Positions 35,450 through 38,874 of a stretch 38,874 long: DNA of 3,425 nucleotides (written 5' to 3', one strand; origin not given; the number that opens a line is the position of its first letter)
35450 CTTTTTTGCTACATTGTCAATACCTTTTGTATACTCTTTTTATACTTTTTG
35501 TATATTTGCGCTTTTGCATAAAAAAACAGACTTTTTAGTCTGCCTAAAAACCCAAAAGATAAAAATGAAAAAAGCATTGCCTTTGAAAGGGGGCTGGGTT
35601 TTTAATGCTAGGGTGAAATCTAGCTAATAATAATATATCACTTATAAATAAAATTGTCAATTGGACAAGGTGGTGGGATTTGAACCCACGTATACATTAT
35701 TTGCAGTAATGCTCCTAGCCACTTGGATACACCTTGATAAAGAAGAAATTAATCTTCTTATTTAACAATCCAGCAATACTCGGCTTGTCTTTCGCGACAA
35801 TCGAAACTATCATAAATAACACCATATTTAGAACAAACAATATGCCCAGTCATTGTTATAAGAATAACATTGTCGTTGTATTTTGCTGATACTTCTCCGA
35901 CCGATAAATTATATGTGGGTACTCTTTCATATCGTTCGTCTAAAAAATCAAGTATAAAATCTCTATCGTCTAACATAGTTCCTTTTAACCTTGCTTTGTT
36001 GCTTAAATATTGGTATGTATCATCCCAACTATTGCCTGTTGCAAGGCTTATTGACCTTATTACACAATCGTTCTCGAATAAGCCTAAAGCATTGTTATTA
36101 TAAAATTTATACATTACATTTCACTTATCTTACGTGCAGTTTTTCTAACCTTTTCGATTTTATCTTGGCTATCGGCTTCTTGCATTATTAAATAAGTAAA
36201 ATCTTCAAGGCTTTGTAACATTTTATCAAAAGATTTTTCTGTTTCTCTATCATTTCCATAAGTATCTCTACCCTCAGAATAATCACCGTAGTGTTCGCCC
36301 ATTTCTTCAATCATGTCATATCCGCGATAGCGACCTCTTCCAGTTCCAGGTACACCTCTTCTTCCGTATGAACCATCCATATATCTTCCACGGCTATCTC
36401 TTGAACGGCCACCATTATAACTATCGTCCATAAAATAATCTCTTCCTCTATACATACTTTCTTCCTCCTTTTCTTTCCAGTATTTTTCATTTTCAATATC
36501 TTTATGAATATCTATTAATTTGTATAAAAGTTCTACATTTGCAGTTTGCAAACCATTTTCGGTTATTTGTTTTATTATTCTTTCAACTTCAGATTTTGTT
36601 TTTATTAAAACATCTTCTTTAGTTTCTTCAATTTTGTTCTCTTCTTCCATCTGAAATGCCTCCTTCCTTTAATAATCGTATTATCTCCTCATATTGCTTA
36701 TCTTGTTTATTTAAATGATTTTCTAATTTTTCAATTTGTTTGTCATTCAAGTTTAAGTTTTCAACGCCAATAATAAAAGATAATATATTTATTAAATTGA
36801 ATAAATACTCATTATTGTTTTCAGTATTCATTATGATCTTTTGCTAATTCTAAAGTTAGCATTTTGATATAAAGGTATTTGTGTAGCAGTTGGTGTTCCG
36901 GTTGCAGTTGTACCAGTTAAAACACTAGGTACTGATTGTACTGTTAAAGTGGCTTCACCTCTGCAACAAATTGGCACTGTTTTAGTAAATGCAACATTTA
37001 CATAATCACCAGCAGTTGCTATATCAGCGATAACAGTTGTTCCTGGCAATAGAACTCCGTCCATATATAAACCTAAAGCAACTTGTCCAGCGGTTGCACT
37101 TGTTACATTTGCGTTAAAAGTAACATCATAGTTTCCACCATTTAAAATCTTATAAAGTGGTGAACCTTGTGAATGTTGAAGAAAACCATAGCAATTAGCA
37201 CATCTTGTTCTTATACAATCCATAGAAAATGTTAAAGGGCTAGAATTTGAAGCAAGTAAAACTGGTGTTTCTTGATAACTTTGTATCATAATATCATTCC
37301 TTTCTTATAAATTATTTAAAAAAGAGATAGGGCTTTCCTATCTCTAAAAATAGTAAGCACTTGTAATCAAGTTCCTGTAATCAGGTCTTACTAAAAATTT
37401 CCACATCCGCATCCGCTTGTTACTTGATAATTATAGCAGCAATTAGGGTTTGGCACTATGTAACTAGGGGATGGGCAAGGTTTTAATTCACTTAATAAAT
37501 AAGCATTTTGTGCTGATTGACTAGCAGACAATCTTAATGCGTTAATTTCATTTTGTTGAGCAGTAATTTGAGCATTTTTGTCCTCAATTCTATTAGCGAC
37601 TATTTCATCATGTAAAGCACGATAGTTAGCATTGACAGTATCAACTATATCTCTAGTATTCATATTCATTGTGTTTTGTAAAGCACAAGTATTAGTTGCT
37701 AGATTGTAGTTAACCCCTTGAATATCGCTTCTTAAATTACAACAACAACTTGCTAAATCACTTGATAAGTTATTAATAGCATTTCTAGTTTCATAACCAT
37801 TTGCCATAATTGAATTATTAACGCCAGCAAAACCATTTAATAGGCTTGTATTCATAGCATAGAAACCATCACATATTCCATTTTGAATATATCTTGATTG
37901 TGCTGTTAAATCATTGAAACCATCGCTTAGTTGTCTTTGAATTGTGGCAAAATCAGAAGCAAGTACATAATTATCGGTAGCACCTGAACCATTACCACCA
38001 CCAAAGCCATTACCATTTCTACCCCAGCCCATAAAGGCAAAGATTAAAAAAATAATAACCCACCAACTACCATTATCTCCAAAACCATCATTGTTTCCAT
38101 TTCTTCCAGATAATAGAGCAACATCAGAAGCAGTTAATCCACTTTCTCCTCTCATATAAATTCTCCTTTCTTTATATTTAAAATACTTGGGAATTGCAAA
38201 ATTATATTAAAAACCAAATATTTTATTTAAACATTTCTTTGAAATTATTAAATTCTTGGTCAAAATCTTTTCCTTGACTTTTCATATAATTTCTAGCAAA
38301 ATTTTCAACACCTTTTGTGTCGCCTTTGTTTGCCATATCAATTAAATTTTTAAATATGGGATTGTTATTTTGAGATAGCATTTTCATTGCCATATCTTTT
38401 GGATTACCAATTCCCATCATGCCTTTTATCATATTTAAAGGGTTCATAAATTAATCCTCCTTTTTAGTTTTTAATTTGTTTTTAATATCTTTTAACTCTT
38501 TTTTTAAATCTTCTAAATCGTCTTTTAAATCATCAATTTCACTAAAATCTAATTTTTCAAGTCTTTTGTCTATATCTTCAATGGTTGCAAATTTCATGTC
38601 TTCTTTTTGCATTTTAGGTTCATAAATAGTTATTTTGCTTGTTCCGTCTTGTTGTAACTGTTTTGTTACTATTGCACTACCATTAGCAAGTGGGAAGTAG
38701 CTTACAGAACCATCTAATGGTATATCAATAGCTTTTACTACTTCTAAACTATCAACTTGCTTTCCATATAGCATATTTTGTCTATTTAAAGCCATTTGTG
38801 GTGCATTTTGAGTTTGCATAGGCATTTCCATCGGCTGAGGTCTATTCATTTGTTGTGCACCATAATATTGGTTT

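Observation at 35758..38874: Seven-gene Cys/Gly/Asn/Tyr-rich cassette of unknown function sits where a lysogeny or moron module would be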

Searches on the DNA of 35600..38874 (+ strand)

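Call 5: search_dna_similar(query=window:35600-38874:+, collection=phages, mode=near)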
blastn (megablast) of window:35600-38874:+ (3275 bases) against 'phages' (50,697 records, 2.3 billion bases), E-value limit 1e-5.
No match.
